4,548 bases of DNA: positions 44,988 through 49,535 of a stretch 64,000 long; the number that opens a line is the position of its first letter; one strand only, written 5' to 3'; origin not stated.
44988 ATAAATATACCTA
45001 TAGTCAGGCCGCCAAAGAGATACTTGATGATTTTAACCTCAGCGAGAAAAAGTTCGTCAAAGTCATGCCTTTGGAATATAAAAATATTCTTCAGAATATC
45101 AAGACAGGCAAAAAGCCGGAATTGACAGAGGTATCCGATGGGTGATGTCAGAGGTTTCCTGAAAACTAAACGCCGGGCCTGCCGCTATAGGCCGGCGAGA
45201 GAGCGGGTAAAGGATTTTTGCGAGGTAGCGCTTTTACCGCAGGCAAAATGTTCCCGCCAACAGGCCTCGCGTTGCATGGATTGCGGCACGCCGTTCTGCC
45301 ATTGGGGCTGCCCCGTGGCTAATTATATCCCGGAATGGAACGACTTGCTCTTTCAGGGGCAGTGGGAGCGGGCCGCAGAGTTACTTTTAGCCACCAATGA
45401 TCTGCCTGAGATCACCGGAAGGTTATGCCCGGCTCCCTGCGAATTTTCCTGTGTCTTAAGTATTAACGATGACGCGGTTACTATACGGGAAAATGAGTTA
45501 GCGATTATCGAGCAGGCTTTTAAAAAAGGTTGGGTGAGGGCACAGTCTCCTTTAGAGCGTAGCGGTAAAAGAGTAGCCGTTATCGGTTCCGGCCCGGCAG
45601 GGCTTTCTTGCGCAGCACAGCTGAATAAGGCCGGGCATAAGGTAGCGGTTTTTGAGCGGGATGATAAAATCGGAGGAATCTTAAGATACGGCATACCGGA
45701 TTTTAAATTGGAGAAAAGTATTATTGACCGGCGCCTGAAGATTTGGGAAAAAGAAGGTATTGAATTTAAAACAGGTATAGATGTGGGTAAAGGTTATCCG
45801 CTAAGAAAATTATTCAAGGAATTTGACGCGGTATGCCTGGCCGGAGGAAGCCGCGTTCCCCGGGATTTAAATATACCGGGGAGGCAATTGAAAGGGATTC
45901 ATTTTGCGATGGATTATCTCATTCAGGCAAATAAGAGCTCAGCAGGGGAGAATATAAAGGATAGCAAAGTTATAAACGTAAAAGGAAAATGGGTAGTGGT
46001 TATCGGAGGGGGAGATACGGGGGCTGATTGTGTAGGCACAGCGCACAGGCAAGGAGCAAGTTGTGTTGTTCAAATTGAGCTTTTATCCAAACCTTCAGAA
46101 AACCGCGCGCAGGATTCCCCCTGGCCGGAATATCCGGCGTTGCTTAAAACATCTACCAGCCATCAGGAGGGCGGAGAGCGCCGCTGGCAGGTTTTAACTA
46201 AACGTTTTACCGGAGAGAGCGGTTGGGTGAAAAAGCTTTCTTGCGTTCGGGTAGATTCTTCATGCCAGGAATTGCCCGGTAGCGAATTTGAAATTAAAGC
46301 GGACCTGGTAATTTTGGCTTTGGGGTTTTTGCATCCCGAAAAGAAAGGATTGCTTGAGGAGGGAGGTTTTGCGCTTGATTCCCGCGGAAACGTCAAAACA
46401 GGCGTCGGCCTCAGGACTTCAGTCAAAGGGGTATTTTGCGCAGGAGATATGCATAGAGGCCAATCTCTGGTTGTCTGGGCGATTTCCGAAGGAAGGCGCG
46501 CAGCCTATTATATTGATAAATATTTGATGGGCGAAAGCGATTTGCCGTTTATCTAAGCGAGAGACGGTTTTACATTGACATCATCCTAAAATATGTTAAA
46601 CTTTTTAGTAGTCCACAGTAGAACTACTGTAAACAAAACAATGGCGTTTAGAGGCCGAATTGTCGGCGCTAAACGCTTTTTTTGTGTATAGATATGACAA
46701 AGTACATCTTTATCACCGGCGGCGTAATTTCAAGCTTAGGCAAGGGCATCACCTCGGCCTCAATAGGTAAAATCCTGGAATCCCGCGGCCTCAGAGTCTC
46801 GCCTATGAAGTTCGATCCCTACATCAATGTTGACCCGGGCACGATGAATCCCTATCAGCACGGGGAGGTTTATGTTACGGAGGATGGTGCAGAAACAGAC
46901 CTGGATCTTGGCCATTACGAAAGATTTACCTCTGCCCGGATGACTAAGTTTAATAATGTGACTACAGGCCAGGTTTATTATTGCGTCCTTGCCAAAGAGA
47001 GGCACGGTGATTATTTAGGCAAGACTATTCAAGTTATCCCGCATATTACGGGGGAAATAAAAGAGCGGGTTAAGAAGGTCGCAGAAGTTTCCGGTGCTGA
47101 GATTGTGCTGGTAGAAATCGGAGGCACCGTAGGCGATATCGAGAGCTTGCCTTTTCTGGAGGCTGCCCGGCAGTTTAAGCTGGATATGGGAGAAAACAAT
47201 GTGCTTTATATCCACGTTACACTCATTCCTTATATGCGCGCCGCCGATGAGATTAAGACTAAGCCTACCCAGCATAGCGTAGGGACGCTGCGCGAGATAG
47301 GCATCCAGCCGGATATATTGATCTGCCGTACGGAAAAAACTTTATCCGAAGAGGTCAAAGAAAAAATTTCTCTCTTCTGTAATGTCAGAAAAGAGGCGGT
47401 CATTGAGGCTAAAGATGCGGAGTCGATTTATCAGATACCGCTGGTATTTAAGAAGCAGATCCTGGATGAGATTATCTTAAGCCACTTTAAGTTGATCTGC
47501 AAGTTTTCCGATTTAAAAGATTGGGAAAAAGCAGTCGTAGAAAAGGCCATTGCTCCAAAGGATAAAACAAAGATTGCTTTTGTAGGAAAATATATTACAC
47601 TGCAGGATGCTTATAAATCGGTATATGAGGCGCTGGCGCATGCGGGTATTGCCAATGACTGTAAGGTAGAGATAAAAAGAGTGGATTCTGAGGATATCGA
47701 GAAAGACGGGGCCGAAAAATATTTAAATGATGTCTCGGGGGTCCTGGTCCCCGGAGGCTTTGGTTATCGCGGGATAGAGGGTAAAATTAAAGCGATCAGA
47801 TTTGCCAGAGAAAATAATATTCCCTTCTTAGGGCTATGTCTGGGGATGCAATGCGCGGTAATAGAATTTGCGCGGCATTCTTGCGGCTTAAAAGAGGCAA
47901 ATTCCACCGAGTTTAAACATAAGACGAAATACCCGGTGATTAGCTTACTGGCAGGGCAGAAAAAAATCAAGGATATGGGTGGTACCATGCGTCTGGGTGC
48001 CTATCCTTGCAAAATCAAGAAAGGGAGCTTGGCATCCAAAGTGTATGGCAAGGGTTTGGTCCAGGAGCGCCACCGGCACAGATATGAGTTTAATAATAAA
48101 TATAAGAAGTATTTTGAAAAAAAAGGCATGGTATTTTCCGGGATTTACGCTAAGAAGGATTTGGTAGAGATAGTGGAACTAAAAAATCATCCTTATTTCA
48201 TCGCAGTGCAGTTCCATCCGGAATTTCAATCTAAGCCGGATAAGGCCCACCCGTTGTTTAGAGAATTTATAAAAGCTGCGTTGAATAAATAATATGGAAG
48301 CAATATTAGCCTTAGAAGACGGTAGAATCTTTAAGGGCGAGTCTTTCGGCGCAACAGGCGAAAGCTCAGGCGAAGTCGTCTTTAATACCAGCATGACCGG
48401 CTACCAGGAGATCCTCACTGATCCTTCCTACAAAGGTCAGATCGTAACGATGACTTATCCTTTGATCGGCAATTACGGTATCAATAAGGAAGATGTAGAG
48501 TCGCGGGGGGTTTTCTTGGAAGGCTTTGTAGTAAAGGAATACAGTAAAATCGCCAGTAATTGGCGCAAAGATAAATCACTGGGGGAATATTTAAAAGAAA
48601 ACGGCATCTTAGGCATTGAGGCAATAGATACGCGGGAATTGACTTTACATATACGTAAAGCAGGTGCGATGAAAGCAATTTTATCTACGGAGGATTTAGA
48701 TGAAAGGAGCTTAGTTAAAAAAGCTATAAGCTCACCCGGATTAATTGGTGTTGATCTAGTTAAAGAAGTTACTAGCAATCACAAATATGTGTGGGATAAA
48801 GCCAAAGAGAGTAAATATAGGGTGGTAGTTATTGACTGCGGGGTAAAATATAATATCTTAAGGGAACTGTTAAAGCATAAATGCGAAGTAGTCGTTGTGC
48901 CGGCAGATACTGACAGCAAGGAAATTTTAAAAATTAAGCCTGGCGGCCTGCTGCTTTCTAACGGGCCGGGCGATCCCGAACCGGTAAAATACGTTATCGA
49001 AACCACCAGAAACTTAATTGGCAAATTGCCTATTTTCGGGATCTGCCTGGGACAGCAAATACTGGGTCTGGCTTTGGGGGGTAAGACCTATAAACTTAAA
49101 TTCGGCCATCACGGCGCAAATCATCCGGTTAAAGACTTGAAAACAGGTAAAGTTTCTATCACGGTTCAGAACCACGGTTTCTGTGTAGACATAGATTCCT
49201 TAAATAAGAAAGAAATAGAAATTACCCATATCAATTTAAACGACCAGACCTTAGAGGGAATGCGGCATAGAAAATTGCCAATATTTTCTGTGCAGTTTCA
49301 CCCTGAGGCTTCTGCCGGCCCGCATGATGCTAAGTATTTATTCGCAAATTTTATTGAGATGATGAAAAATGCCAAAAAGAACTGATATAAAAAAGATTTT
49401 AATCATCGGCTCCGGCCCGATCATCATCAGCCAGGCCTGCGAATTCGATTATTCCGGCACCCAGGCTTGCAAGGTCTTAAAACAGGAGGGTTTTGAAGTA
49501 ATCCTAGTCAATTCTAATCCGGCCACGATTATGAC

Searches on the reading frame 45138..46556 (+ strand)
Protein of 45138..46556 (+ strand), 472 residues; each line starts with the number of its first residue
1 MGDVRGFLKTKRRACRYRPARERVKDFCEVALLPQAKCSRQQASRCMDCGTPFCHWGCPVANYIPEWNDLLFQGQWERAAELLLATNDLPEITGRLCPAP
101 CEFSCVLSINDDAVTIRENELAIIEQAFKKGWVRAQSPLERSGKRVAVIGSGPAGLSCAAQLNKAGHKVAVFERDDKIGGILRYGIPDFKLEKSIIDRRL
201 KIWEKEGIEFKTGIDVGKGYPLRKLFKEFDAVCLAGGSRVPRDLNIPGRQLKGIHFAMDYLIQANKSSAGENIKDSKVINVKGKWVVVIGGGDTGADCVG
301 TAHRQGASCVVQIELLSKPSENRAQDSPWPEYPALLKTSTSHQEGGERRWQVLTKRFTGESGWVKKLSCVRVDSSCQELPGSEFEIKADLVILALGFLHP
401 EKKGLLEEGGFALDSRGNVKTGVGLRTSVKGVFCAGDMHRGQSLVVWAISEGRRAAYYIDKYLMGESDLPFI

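Call 8: search_protein_families(library=pfam, proteins=[window:45138-46556:+])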
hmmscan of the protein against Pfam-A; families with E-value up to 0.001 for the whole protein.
window:45138-46556:+ (472 aa): 19 families
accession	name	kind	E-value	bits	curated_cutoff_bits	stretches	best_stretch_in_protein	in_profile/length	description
PF07992.20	Pyr_redox_2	-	3.4e-29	102.6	26.1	1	145-452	2-291/291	Pyridine nucleotide-disulphide oxidoreductase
PF14691.11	Fer4_20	-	1.7e-23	83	25.8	1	23-131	1-112/113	Dihydroprymidine dehydrogenase domain II, 4Fe-4S cluster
PF00070.33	Pyr_redox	-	2.8e-10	41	22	1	145-179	1-35/82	Pyridine nucleotide-disulphide oxidoreductase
PF13450.12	NAD_binding_8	-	6.7e-10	39.5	21.9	1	148-180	1-33/68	NAD(P)-binding Rossmann-like domain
PF13738.12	Pyr_redox_3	-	9.3e-09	35.4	30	1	148-180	2-35/305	Pyridine nucleotide-disulphide oxidoreductase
PF03486.20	HI0933_like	-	4.9e-08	33.1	50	1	145-179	2-36/244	HI0933-like protein Rossmann domain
PF01266.30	DAO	-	1.3e-07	31.9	27.9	1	145-180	1-44/353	FAD dependent oxidoreductase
PF01593.30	Amino_oxidase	-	1.4e-07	31.6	19.8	1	154-180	2-28/443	Flavin containing amine oxidoreductase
PF00890.30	FAD_binding_2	-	5.9e-07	29.5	20.4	1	146-180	2-36/414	FAD binding domain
PF12831.13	FAD_oxidored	-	2.7e-06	27.4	27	1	146-182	2-38/416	FAD dependent oxidoreductase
PF13241.12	NAD_binding_7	-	6.6e-06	27.1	22.1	0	141-175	5-39/104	Putative NAD(P)-binding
PF01946.23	Thi4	-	2.5e-05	24.1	26.2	1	145-182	19-57/235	Thi4 family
PF00670.27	AdoHcyase_NAD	-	2.9e-05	24.7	27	0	142-175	22-55/162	S-adenosyl-L-homocysteine hydrolase, NAD binding domain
PF01494.25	FAD_binding_3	-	4.6e-05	23.2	22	1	146-176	4-34/349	FAD binding domain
PF01262.27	AlaDh_PNT_C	-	6.9e-05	22.8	23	0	266-309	11-54/214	Alanine dehydrogenase/PNT, C-terminal domain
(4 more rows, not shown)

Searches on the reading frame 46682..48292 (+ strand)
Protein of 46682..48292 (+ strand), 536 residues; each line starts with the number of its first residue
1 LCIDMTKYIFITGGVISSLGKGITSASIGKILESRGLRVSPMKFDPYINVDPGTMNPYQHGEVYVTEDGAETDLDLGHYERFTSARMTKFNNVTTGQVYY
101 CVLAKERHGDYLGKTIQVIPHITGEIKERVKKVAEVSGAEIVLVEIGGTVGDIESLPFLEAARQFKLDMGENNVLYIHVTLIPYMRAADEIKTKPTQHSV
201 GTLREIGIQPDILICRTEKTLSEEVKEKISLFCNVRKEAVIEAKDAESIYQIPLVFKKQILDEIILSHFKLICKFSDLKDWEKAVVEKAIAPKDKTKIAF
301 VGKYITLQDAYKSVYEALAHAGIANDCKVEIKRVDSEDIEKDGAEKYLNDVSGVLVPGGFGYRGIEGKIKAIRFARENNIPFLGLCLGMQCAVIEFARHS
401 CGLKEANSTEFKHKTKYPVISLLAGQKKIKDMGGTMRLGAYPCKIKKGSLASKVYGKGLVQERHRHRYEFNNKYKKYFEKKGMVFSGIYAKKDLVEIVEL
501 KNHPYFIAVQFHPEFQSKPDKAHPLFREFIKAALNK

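Call 8: search_protein_families(library=pfam, proteins=[window:46682-48292:+])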
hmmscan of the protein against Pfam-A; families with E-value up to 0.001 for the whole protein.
window:46682-48292:+ (536 aa): 3 families
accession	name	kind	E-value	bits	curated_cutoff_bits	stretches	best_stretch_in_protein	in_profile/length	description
PF06418.20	CTP_synth_N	-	3.3e-128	427.1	26.1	1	7-271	1-265/265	CTP synthase N-terminus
PF00117.34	GATase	-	4.1e-43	147.7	22.8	1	307-531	2-189/190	Glutamine amidotransferase class-I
PF07722.19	Peptidase_C26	-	5e-06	26.9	20.5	1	370-514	96-219/219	Peptidase C26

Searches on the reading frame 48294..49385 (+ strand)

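Call 8: search_protein_families(library=pfam, proteins=[window:48294-49385:+])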
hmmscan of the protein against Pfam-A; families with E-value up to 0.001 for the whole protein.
window:48294-49385:+ (363 aa): 3 families
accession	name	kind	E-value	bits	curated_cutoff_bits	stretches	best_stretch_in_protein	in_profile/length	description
PF00117.34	GATase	-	7.1e-58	195.8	22.8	1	178-356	1-190/190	Glutamine amidotransferase class-I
PF00988.28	CPSase_sm_chain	-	1.1e-56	190.5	27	1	5-130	1-126/126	Carbamoyl-phosphate synthase small chain, CPSase domain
PF07722.19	Peptidase_C26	-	7.8e-08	32.8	20.5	1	244-338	105-219/219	Peptidase C26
